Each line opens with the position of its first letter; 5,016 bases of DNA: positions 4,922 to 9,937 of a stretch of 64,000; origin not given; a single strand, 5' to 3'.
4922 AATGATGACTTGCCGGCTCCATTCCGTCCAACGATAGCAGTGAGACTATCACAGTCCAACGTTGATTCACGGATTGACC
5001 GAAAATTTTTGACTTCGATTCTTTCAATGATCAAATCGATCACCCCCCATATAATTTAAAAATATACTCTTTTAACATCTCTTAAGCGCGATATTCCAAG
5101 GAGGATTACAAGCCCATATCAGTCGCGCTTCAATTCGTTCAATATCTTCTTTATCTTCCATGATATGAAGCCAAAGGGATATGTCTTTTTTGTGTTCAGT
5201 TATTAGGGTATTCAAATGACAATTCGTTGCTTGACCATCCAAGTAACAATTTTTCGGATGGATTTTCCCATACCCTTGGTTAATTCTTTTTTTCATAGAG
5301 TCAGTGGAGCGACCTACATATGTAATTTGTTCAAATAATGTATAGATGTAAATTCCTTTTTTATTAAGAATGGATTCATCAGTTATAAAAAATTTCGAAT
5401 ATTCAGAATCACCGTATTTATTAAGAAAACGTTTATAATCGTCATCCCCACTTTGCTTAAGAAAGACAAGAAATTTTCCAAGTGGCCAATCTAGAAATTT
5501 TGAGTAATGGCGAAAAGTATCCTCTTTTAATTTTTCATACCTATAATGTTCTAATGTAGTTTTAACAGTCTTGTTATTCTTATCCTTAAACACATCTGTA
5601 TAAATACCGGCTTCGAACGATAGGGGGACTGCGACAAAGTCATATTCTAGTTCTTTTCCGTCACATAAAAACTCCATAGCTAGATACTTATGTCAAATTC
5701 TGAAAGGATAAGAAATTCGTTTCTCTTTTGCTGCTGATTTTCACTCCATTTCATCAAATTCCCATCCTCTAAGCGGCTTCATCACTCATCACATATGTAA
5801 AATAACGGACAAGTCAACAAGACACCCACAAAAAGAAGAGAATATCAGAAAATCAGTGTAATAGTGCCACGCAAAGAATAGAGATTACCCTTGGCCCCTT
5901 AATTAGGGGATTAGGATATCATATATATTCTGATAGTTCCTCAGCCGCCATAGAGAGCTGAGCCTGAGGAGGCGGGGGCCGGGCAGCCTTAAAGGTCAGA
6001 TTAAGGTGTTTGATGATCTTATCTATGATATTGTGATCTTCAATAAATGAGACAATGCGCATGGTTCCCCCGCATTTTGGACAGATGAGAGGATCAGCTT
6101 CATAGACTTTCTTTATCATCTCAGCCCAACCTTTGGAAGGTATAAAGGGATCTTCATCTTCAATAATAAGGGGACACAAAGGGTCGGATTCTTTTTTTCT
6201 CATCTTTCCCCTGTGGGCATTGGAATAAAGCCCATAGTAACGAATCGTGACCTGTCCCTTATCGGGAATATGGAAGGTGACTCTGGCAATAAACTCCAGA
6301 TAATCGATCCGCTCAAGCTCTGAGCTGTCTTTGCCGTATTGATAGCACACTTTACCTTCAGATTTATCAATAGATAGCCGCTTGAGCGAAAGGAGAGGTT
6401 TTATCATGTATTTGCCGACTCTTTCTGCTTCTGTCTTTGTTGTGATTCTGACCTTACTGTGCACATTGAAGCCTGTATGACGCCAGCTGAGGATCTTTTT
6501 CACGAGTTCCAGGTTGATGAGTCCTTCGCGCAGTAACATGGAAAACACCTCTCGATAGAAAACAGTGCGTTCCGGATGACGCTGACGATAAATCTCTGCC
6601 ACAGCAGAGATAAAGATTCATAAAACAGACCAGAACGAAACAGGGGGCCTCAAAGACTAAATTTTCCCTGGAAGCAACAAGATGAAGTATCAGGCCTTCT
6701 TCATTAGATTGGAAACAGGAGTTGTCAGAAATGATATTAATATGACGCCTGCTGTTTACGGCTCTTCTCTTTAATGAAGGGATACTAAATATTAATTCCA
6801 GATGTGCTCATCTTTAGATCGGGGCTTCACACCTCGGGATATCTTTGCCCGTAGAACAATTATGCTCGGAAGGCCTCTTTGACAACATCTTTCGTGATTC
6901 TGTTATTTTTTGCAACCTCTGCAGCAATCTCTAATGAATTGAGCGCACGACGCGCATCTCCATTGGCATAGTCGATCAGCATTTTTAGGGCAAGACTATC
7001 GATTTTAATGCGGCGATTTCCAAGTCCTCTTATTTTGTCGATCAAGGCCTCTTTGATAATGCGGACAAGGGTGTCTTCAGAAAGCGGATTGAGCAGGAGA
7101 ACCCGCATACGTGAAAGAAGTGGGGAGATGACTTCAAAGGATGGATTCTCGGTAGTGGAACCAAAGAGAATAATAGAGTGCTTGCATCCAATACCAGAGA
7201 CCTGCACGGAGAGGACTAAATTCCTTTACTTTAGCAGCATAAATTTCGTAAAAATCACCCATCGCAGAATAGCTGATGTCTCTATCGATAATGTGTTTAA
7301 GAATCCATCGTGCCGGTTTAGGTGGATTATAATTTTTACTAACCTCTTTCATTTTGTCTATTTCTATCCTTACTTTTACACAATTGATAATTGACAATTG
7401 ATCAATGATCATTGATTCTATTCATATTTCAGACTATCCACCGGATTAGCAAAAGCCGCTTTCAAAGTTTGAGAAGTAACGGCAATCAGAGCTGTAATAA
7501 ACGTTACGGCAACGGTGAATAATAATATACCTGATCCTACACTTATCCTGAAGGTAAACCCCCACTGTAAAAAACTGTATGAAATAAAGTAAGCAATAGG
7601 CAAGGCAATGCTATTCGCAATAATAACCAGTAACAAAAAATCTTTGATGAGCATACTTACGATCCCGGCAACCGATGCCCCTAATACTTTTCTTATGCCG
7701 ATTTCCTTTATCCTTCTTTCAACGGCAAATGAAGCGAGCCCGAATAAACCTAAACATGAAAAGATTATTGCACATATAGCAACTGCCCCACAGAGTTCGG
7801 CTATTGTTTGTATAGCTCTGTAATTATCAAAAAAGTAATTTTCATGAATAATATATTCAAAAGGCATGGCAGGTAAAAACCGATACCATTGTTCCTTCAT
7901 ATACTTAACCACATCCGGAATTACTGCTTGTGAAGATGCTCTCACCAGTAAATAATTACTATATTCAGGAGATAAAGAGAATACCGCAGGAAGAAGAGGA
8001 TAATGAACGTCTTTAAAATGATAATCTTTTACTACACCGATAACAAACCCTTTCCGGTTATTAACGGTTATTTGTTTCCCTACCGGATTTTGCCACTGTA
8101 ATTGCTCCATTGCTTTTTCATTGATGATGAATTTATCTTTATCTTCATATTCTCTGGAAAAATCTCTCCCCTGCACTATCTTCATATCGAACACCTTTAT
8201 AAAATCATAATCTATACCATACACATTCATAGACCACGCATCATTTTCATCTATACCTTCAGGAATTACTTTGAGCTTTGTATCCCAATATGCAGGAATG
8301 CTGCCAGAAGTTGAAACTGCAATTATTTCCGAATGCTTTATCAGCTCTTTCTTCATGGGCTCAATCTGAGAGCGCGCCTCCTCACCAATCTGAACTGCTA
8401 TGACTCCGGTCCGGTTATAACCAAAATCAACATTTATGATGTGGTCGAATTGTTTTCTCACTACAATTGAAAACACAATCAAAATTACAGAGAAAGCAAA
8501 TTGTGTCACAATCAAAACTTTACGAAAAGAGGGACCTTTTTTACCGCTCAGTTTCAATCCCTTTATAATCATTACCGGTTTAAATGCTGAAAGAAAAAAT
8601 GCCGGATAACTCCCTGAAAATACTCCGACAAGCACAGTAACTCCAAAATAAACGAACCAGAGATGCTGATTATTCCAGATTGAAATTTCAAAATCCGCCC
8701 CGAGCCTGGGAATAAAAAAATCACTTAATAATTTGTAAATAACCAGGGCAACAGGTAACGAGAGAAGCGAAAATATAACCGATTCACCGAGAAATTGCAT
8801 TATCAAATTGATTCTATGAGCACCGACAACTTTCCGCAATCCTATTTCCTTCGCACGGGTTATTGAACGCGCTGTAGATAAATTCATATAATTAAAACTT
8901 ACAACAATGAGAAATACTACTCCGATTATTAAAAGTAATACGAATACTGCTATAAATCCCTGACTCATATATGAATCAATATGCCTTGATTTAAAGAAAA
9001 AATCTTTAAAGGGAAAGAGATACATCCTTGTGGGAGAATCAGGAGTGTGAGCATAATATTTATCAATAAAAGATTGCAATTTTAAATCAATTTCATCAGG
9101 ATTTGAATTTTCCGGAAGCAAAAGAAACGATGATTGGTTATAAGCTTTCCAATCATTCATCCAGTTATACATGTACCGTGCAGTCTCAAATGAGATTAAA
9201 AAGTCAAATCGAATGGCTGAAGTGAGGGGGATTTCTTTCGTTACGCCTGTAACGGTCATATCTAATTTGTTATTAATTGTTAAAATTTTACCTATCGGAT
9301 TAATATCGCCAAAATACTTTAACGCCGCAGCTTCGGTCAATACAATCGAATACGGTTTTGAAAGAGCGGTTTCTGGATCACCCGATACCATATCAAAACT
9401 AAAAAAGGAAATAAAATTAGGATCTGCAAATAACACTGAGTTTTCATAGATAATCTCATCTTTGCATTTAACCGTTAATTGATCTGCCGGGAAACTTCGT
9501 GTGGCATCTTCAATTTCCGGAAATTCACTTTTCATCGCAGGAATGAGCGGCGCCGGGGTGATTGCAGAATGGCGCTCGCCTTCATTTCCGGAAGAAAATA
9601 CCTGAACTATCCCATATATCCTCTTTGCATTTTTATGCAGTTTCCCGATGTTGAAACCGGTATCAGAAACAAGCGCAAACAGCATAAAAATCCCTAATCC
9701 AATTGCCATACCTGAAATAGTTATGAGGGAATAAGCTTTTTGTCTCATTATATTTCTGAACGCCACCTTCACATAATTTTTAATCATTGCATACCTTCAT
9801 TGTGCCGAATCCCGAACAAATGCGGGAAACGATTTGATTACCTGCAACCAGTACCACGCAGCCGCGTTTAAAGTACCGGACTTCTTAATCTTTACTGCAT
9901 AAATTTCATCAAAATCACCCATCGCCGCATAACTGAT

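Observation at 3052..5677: GIY-YIG nuclease protein + OLD-family ATPase/TOPRIM nuclease: compact two-gene defence-like cassette with a partner combination I cannot match to a named system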

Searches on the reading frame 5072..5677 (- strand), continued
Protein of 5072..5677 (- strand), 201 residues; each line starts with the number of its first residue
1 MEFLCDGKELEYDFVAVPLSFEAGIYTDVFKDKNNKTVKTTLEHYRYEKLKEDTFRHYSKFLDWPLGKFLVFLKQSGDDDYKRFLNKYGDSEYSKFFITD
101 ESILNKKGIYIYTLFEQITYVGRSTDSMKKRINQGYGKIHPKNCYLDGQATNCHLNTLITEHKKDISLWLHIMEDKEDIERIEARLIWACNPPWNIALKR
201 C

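Call 43: search_protein_families(library=padloc, alignment_id=A2, max_evalue=1e-10)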
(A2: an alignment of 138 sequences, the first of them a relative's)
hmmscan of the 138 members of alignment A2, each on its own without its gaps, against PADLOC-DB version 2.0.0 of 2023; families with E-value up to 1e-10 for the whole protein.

A. member 1, L001:242-1144:+ (300 aa): 0 families

B. families by the number of members that match (of 138 scanned): 198 families (the first 25 are shown)
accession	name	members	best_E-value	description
PDLC03632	MTase_III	2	3.2e-271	Type III methyltransferase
PDLC03354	MTase_II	2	7.8e-46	Type II methyltransferase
PDLC03636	MTase_III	2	4.8e-40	Type III methyltransferase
PDLC03644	MTase_III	2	2.8e-38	Type III methyltransferase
PDLC03635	MTase_III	2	3.5e-33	Type III methyltransferase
PDLC03633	MTase_III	2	1.4e-31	Type III methyltransferase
PDLC03634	MTase_III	2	1.6e-31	Type III methyltransferase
PDLC03339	MTase_II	2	5.4e-31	Type II methyltransferase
PDLC03300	MTase_II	2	1.6e-27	Type II methyltransferase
PDLC03638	MTase_III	2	9.8e-27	Type III methyltransferase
PDLC03641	MTase_III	2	1e-25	Type III methyltransferase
PDLC03371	MTase_II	2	1.3e-25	Type II methyltransferase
PDLC03637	MTase_III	2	1.3e-22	Type III methyltransferase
PDLC03738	oMTase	2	2.1e-18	orphan methyltransferase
PDLC03216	MTase_II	2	1.3e-17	Type II methyltransferase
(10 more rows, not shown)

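Call 44: search_dna_similar(query=window:5072-5677:-, collection=phages, mode=protein, max_evalue=0.001, max_rows=15)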
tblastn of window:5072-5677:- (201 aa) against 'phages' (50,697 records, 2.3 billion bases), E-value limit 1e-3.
No match.

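Call 45: search_dna_similar(query=window:5072-5677:-, collection=plasmids, mode=protein, max_evalue=0.001, max_rows=15)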
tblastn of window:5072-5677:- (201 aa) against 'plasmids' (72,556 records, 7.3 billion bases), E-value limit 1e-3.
Records with a match: 4; places in all: 4; records where one place covers at least 80% of the query: 0.
Best place of each record, by identity: <60% 4.
By first word of the organism name: Haloplanus 1; Paenisporosarcina 1; Halorubrum 1; Halomicrobium 1.
By predicted mobility (MOB-suite, as given by PLSDB): non-mobilizable 4.
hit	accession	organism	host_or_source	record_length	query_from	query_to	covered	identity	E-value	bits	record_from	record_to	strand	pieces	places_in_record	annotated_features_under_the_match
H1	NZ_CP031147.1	Haloplanus rubicundus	solar salt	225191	85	195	55%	36.0%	9e-16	82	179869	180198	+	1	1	GIY-YIG nuclease family protein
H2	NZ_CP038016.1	Paenisporosarcina antarctica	Antarctica: Sea off King George Island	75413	85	197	56%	35.1%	3e-14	77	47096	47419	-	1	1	GIY-YIG nuclease family protein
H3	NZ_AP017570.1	Halorubrum trapanicum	-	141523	85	195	55%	33.3%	5e-12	71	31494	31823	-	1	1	GIY-YIG nuclease family protein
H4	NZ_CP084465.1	Halomicrobium salinisoli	cell culture,gobi saline soil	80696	85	195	55%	31.6%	3e-10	66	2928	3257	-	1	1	GIY-YIG nuclease family protein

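Call 51: find_encoding_contigs(protein=P0003, flank=4000, max_places=2)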
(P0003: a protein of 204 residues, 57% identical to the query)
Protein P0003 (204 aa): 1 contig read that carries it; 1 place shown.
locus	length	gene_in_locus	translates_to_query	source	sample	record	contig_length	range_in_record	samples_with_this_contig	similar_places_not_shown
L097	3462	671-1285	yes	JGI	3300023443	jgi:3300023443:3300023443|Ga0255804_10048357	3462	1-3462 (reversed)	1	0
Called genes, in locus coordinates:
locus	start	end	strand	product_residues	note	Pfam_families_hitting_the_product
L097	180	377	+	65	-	-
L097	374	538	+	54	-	-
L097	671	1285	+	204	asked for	-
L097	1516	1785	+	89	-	-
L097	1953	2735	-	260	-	PF00027:cNMP_binding, PF13545:HTH_Crp_2, PF00325:Crp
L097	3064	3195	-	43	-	-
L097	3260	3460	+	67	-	?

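Call 52: find_encoding_contigs(protein=P0015, flank=4000, max_places=2)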
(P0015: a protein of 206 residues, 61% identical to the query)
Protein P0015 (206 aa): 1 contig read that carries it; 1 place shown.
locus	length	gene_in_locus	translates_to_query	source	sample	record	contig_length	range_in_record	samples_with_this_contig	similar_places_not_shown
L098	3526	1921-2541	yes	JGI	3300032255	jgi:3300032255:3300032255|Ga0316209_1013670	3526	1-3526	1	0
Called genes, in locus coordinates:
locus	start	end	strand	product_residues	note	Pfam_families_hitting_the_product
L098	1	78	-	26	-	?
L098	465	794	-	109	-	-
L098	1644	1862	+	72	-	-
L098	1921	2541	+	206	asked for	-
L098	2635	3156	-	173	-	-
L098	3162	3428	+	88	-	-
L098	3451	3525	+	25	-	?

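Call 55: find_related_loci(query=A1, collection=viral_contigs, flank=4000)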
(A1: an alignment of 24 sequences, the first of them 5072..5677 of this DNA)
Query A1 (201 aa) in viral_contigs; peptide patterns used: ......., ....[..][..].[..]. (x = any residue, [..] = any of these).
71 stretches matched a pattern; 2 encode a relative of the query (tblastn E <= 1e-3); 2 distinct loci.
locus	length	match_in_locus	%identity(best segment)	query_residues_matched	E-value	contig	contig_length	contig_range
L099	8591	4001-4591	52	1-199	2e-61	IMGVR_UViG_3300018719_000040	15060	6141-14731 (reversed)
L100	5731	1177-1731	44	14-199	2e-45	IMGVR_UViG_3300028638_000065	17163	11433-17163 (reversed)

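Call 63: fold_search(model_id=the predicted structure, library=viral)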
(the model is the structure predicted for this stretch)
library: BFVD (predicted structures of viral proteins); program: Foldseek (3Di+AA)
matches with E <= 10: 247; with E <= 0.001: 0
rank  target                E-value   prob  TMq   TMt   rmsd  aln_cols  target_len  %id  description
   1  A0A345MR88            1.1e-03  1.00  0.35  0.44   4.9        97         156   13  (no name in the UniProt tables at hand)
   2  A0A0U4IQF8            2.7e-03  1.00  0.37  0.57   6.7       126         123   14  (no name in the UniProt tables at hand)
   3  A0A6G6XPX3            6.0e-03  1.00  0.32  0.21   3.3        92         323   18  (no name in the UniProt tables at hand)
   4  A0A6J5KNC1            8.2e-03  0.97  0.33  0.47  16.8       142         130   18  GIY-YIG domain-containing protein [uncultured Caudovirales phage]
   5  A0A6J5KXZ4            8.7e-03  1.00  0.28  0.41   4.6       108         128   18  GIY-YIG nuclease superfamily [uncultured Caudovirales phage]
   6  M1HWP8                9.2e-03  0.99  0.36  0.27   4.5       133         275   16  (no name in the UniProt tables at hand)
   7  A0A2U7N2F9            1.0e-02  0.99  0.40  0.56  14.1       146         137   17  Endonuclease II [Pseudomonas phage PspYZU05]
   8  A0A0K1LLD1            1.3e-02  1.00  0.30  0.35   4.2        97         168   13  Endonuclease [Rhodobacter phage RcTitan]
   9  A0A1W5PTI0            1.3e-02  1.00  0.33  0.27   3.9        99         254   19  (no name in the UniProt tables at hand)
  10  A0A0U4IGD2            1.3e-02  0.91  0.31  0.39   6.7       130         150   16  (no name in the UniProt tables at hand)
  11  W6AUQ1                1.6e-02  0.98  0.36  0.14   5.7       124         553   17  ribonucleoside-diphosphate reductase [Enterobacter phage PG7]
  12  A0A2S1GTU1            1.9e-02  0.99  0.32  0.27   5.6       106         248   18  (no name in the UniProt tables at hand)
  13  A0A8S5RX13            1.9e-02  0.80  0.30  0.23  13.9       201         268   13  GIY-YIG domain-containing protein [Siphoviridae sp. ctEJG5]
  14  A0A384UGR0            2.3e-02  0.99  0.31  0.24   3.4        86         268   19  (no name in the UniProt tables at hand)
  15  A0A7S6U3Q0            2.5e-02  0.99  0.34  0.26   3.9       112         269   20  G-I-Y Y-I-G homing endonuclease [Burkholderia phage Maja]
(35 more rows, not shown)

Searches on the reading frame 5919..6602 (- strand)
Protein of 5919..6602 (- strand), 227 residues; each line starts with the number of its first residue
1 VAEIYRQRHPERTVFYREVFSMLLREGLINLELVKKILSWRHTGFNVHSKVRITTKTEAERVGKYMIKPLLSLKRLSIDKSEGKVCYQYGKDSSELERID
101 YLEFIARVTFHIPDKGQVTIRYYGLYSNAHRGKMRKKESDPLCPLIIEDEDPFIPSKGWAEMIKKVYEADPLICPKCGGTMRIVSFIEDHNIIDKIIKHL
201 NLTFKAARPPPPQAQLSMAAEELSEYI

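Call 3: search_protein_families(library=pfam, proteins=[window:5919-6602:-], max_evalue=0.01)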
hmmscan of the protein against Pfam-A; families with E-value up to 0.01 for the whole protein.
window:5919-6602:- (227 aa): 1 family
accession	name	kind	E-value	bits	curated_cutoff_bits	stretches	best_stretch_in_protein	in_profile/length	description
PF04986.18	Y2_Tnp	-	7.4e-14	52.6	20.9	1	38-129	85-179/183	Putative transposase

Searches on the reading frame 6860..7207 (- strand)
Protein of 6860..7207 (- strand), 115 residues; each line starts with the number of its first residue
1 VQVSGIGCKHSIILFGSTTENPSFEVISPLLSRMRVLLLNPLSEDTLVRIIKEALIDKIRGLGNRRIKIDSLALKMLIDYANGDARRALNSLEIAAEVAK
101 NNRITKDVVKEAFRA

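Call 3: search_protein_families(library=pfam, proteins=[window:6860-7207:-], max_evalue=0.01)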
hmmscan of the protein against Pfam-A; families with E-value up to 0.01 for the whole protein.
window:6860-7207:- (115 aa): 3 families
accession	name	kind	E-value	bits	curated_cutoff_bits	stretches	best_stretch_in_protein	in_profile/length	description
PF16193.11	AAA_assoc_2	-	4.1e-11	43.4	34.3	1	64-113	2-55/81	AAA C-terminal domain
PF22703.2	Cdc6_lid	-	2.5e-05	24.5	27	1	77-112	25-66/68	Cdc6 AAA+ ATPase-type lid domain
PF25361.1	AAA_lid_RFC1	-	0.0032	17.3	34.9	1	67-105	17-53/59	RFC1-like, AAA+ ATPase lid domain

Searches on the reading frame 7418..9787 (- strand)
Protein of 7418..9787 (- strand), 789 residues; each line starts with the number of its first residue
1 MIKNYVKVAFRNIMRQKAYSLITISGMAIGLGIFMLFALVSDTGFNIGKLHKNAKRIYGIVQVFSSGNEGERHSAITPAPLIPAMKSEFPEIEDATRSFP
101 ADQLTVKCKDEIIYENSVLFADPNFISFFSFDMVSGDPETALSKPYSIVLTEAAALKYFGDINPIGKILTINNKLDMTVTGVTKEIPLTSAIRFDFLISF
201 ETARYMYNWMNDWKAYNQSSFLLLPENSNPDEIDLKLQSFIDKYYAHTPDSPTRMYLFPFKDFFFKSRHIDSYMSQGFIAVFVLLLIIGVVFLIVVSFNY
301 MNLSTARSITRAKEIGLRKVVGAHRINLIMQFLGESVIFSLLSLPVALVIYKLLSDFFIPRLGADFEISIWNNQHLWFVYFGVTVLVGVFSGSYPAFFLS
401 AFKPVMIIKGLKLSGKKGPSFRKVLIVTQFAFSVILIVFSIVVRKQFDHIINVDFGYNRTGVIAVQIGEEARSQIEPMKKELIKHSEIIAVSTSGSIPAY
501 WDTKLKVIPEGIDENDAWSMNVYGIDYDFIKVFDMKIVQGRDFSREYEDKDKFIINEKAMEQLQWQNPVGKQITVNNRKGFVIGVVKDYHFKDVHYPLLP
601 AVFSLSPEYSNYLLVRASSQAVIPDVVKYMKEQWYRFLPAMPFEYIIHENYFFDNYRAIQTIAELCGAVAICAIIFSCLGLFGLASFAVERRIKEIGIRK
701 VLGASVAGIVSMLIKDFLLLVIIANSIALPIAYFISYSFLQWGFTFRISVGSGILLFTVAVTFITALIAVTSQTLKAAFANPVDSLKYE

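Call 69: search_protein_families(library=pfam, proteins=[window:7418-9787:-], max_evalue=0.000001)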
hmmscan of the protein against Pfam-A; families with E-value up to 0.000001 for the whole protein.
window:7418-9787:- (789 aa): 2 families
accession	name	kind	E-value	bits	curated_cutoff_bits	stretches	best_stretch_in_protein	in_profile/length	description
PF12704.14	MacB_PCD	-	8.2e-33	114.9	27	2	20-231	1-198/207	MacB-like periplasmic core domain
PF02687.27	FtsX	-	1.2e-18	67.7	25.5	2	287-400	2-116/120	FtsX-like permease C-terminal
